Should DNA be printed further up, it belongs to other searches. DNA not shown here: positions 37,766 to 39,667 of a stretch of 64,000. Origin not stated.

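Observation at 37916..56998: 13-gene, 19-kb operon joining class I fumarase, tandem HdrA, HdrBC, MvhD, an FrhB-like protein and a soluble fumarate-reductase-like FrdAB pair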

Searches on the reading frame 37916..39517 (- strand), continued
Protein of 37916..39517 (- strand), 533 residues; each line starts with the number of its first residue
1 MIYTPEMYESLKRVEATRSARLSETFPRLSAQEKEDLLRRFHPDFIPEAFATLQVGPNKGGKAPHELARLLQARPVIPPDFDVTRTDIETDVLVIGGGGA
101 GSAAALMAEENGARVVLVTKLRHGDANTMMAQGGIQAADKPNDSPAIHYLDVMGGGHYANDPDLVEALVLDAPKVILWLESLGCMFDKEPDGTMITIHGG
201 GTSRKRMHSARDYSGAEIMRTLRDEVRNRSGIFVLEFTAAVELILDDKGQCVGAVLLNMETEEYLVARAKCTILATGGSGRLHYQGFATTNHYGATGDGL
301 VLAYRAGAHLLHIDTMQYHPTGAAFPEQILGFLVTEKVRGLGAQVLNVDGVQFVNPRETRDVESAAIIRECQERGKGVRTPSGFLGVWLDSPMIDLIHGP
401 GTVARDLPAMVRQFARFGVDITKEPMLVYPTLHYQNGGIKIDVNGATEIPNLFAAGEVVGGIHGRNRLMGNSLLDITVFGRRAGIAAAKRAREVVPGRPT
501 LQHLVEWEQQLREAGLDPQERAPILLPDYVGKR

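Call 57: list_cluster_members(proteins=[P0127, P0129, P0139, P0142, P0172, P0176, P0180, P0184, P0187, P0182])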
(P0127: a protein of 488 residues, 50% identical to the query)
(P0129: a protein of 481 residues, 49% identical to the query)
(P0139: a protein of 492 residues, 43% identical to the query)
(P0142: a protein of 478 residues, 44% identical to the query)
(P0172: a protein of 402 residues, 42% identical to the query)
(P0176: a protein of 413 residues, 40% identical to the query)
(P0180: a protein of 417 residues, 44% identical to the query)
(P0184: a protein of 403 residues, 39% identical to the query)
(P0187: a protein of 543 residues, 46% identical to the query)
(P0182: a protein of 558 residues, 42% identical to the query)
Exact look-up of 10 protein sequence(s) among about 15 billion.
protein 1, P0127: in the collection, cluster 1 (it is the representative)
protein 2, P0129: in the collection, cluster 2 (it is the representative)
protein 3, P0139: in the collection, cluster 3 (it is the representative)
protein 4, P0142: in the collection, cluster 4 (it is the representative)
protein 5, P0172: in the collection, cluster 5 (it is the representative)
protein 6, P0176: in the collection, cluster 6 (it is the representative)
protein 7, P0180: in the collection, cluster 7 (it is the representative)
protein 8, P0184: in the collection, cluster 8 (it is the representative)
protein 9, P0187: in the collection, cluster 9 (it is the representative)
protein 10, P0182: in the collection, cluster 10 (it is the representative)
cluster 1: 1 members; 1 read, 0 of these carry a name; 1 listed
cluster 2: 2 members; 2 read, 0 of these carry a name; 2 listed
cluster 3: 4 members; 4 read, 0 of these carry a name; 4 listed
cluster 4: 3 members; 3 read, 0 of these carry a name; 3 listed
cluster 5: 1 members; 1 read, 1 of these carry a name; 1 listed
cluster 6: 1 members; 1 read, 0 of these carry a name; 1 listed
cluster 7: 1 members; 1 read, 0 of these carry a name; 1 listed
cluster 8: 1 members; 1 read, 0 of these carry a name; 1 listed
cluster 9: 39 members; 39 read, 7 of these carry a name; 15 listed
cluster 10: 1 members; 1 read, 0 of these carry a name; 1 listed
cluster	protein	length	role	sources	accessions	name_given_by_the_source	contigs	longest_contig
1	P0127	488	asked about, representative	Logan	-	-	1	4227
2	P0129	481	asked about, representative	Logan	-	-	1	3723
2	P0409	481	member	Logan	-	-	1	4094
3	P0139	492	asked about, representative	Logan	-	-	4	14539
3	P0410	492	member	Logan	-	-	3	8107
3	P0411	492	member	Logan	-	-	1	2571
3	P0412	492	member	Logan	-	-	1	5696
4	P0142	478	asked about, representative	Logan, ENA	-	-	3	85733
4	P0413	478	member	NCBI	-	-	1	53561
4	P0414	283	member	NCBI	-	-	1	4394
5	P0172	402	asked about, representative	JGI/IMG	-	succinate dehydrogenase / fumarate reductase flavoprotein subunit/L-aspartate oxidase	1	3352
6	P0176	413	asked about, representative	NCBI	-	-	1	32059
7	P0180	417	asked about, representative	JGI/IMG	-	-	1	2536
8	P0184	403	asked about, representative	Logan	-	-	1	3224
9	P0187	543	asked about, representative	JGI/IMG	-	fumarate reductase (CoM/CoB) subunit A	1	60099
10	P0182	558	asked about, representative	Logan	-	-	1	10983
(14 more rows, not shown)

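Call 59: find_encoding_contigs(protein=P0142, flank=10000, max_places=1)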
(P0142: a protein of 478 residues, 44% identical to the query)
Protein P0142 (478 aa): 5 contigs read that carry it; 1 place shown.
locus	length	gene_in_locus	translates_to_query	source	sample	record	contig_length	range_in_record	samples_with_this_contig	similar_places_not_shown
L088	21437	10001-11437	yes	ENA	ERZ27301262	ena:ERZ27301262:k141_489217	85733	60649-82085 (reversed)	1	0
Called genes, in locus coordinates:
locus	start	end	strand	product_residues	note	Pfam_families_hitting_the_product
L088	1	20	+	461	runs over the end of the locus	PF00078:RVT_1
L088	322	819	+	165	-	-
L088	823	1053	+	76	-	PF12844:HTH_19, PF13560:HTH_31 (weak), PF01381:HTH_3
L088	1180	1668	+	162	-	PF12682:Flavodoxin_4 (faint)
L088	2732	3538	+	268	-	PF12724:Flavodoxin_5 (weak), PF13237:Fer4_10 (faint), PF00037:Fer4 (faint), PF12838:Fer4_7 (faint), PF13187:Fer4_9 (faint)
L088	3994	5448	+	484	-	PF00199:Catalase, PF06628:Catalase-rel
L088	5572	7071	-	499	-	PF00890:FAD_binding_2 (weak), PF01266:DAO (weak), PF01593:Amino_oxidase, PF07992:Pyr_redox_2 (faint), PF12831:FAD_oxidored (faint), PF13450:NAD_binding_8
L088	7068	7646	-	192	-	-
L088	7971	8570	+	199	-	PF00440:TetR_N (weak)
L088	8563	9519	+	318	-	-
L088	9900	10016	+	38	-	-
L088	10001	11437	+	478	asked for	PF00890:FAD_binding_2, PF01266:DAO (faint), PF03486:HI0933_like (weak), PF07992:Pyr_redox_2 (faint), PF12831:FAD_oxidored (weak)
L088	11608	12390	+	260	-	-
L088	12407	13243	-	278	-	PF01040:UbiA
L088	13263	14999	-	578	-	PF00342:PGI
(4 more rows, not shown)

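Call 60: find_encoding_contigs(protein=P0139, flank=10000, max_places=1)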
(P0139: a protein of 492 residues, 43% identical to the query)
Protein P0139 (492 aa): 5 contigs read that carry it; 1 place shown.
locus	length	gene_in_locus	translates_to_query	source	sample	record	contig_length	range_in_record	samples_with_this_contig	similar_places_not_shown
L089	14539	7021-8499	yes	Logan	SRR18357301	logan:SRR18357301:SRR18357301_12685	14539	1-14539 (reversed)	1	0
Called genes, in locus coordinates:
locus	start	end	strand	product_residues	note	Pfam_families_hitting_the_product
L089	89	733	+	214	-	PF00702:Hydrolase, PF13419:HAD_2, PF13242:Hydrolase_like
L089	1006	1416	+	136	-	-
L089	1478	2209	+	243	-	-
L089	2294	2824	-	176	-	-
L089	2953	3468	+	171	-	PF00293:NUDIX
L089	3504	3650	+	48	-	-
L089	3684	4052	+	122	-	PF00293:NUDIX (weak)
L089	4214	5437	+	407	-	PF00464:SHMT, PF00155:Aminotran_1_2, PF01041:DegT_DnrJ_EryC1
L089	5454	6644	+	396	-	PF02511:Thy1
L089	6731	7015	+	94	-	-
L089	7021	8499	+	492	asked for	PF00890:FAD_binding_2, PF01266:DAO (weak), PF03486:HI0933_like, PF07992:Pyr_redox_2, PF12831:FAD_oxidored (weak)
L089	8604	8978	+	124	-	PF01022:HTH_5, PF12840:HTH_20 (weak)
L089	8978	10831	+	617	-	PF00122:E1-E2_ATPase, PF00702:Hydrolase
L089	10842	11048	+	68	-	PF00403:HMA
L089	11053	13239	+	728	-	PF00403:HMA, PF00122:E1-E2_ATPase, PF00702:Hydrolase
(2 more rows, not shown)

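Call 73: search_protein_families(library=ncbifam, proteins=[L085:9635-10891:+, L085:7366-8004:+], max_evalue=0.00001)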
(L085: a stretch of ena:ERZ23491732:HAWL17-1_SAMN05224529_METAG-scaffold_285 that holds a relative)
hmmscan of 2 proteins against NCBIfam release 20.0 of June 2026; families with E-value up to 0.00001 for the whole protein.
L085:9635-10891:+ (418 aa): 6 families
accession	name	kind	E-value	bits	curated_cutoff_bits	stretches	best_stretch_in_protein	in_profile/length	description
TIGR01959.1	nuoF_fam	equivalog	1.7e-115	385.7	558.65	1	38-414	30-408/410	NADH-quinone oxidoreductase subunit NuoF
NF010120.0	PRK13596.1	equivalog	4.9e-97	325.2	389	1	41-414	40-415/433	NADH-quinone oxidoreductase subunit NuoF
NF008436.0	PRK11278.1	equivalog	6.9e-85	285.6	749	1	40-415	47-425/448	NADH-quinone oxidoreductase subunit NuoF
TIGR01945.1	rnfC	subfamily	1.4e-15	56.8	245.95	1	39-143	119-220/435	RnfABCDGE type electron transport complex subunit C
NF003454.1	PRK05035.1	equivalog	1.6e-15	56.7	345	1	37-151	119-229/556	electron transport complex subunit RsxC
TIGR04481.1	PR_assoc_PrdC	equivalog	5.4e-10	38.6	490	1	39-153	71-179/425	proline reductase-associated electron transfer protein PrdC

L085:7366-8004:+ (212 aa): 5 families
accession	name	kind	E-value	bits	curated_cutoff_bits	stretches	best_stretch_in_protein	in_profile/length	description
TIGR00314.1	cdhA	equivalog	1.4e-09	36.3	781.3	1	104-169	389-454/784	CO dehydrogenase/acetyl-CoA synthase complex subunit alpha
NF041837.1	rnfC_Methano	equivalog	6e-07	28.7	650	1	102-168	346-413/438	Rnf electron transport complex subunit RnfC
NF004616.0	PRK05950.1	subfamily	1.3e-06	27.7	228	0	115-137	205-227/238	succinate dehydrogenase iron-sulfur subunit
TIGR01971.1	NuoI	subfamily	3.4e-06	26.6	113.05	1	96-167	25-96/121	NADH-quinone oxidoreductase, chain I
NF004898.0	PRK06259.1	equivalog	5.9e-06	25.2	385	0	112-137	184-210/488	fumarate reductase (CoM/CoB) subunit TfrB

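Call 74: predict_structure(alignment_id=A2)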
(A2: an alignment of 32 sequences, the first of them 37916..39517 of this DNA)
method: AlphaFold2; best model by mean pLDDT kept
length: 533 residues; sequences in the alignment: 32
mean_pLDDT: 70.5   pTM: 0.76
mean pLDDT of the five models: 70.5, 62.6, 59.9, 59.4, 58.7
residues with pLDDT >= 90: 157; 70-90: 164; 50-70: 68; < 50: 144
segments of 3 or more residues with pLDDT < 50: 126-157, 187-214, 278-295, 313-324, 326-338, 395-410, 432-436, 463-472, 527-533
pLDDT, mean of each block of 10 residues (from residue 1): 76 88 78 87 71 92 79 92 96 88 94 94 54 28 30 35 73 73 57 39 29 55 87 91 97 93 95 70 31 55 92 51 43 43 80 78 79 84 73 48 42 56 70 59 94 81 38 67 97 96 97 93 58 31
secondary structure, 60 per line:
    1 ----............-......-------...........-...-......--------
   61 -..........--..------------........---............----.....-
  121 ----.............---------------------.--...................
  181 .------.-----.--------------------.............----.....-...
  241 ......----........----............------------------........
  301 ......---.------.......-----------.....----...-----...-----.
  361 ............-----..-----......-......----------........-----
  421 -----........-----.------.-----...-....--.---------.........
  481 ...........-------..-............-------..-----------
elements in order: H5-16 H18-23 H31-41 E50-52 E62-64 H65-71 E88-95 H99-110 E115-119 H125-137 H162-181 H215-227 E232-236 E238-246 E251-258 E263-274 H293-306 E317-323 H335-339 E344-346 E352-354 H360-372 E385-390 H392-397 H408-415 E426-433 E452-454 H456-459 H472-491 H502-513

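Call 76: fold_search(model_id=the predicted structure, library=pdb)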
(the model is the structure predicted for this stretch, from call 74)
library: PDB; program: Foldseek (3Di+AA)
matches with E <= 10: 1898; with E <= 0.001: 724
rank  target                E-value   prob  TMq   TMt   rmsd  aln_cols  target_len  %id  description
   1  1kf6_A                9.5e-24  1.00  0.60  0.55  10.3       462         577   31  E. coli Quinol-Fumarate Reductase with Bound Inhibitor HQNO (released 2002-03-13)
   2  7d6v_A                4.0e-23  1.00  0.55  0.49  11.2       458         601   38  Mycobacterium smegmatis Sdh1 in complex with UQ1 (released 2021-04-07)
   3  6b58_C                6.4e-23  1.00  0.54  0.53   9.6       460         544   30  FrdA-SdhE assembly intermediate (released 2018-01-24)
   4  5vpn_A                1.1e-22  1.00  0.59  0.55  10.2       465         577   30  E. coli Quinol fumarate reductase FrdA E245Q mutation (released 2017-06-21)
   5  6awf_A                1.4e-22  1.00  0.58  0.54  10.3       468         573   29  Escherichia coli quinol:fumarate reductase crystallized without dicarboxylate (released 2017-12-06)
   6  2fbw_A                2.3e-22  1.00  0.57  0.50  10.4       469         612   30  Avian respiratory complex II with carboxin bound (released 2005-12-20)
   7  6vax_A                2.5e-22  1.00  0.56  0.50  11.0       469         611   31  Crystal structure of human SDHA-SDHAF2 assembly intermediate (released 2020-08-26)
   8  5vpn_E                3.3e-22  1.00  0.58  0.54  10.3       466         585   30  E. coli Quinol fumarate reductase FrdA E245Q mutation (released 2017-06-21)
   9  6myr_A                4.1e-22  1.00  0.57  0.51  10.3       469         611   30  Avian mitochondrial complex II with thiapronil bound (released 2019-10-16)
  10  6b58_A                1.0e-21  1.00  0.55  0.54   9.6       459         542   29  FrdA-SdhE assembly intermediate (released 2018-01-24)
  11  6c12_A                1.0e-21  1.00  0.52  0.52   9.0       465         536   28  SDHA-SDHE complex (released 2018-03-07)
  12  1zoy_A                1.2e-21  1.00  0.56  0.50  10.0       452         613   30  Crystal Structure of Mitochondrial Respiratory Complex II from porcine heart at 2.4 Angstroms (released 2005-07-12)
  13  7d6x_A                1.5e-21  1.00  0.54  0.49  11.3       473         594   36  Mycobacterium smegmatis Sdh1 complex in the apo form (released 2021-04-07)
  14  2h89_A                2.0e-21  1.00  0.56  0.50  10.4       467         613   30  Avian Respiratory Complex II with Malonate Bound (released 2006-06-20)
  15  1yq3_A                5.2e-21  1.00  0.57  0.50  10.4       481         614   29  Avian respiratory complex ii with oxaloacetate and ubiquinone (released 2005-12-20)
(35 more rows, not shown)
